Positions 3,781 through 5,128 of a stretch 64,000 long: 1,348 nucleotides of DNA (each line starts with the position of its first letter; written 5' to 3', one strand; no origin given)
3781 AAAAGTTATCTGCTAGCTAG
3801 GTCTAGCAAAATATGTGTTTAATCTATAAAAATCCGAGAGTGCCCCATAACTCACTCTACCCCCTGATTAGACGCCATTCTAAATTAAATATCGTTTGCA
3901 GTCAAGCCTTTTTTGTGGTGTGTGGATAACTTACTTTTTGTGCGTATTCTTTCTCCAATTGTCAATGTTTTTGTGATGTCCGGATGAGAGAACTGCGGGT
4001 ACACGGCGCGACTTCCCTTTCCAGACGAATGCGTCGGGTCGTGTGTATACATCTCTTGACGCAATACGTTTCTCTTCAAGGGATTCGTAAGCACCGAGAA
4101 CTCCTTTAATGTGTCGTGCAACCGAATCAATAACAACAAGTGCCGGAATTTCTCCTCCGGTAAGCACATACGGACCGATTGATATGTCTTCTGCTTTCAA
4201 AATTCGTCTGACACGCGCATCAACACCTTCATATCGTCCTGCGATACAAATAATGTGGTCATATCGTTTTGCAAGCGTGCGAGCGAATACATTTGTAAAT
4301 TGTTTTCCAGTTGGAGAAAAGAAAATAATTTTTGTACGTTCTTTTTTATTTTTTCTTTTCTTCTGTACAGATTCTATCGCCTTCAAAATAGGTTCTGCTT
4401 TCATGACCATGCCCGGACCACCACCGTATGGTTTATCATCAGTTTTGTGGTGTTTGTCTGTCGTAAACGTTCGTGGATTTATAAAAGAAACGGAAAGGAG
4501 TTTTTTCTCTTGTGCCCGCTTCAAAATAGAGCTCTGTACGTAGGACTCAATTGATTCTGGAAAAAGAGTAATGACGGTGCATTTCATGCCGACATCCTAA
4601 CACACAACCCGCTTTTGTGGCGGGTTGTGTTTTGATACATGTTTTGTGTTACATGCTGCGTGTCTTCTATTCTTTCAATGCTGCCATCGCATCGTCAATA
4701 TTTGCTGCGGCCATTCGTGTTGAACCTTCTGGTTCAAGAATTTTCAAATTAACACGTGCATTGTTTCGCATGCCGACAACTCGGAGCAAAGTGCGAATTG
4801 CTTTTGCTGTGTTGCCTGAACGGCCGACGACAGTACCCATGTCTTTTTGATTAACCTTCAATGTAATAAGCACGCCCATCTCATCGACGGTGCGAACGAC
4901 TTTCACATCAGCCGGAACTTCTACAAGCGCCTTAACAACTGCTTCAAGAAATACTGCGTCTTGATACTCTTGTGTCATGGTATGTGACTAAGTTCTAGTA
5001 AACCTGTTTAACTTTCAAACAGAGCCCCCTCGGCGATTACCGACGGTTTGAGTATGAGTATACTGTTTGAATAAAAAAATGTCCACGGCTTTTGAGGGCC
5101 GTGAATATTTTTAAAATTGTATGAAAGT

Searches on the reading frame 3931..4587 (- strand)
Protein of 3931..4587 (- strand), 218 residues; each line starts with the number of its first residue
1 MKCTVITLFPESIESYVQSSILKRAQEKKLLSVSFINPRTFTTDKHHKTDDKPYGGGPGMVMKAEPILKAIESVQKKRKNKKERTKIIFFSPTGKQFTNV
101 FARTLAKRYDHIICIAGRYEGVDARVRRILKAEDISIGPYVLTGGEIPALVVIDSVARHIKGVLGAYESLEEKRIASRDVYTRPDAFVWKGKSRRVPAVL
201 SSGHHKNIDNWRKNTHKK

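Call 28: search_protein_families(library=pfam, proteins=[window:3931-4587:-])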
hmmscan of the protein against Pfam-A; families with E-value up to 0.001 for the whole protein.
window:3931-4587:- (218 aa): 1 family
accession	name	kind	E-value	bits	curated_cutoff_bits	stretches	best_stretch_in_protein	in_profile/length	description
PF01746.26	tRNA_m1G_MT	-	4e-47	160.9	27.3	1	23-216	2-186/195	tRNA (Guanine-1)-methyltransferase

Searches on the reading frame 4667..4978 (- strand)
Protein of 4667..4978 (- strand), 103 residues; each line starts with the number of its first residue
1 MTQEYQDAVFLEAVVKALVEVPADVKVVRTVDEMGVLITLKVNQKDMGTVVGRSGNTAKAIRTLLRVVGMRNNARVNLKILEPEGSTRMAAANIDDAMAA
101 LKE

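Call 28: search_protein_families(library=pfam, proteins=[window:4667-4978:-])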
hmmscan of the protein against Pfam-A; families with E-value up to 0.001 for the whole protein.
window:4667-4978:- (103 aa): 1 family
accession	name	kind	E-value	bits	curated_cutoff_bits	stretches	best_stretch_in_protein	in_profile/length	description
PF13083.13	KH_KhpA-B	-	1.5e-17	63.7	32.1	1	10-80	3-73/73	KhpA/KhpB, KH domain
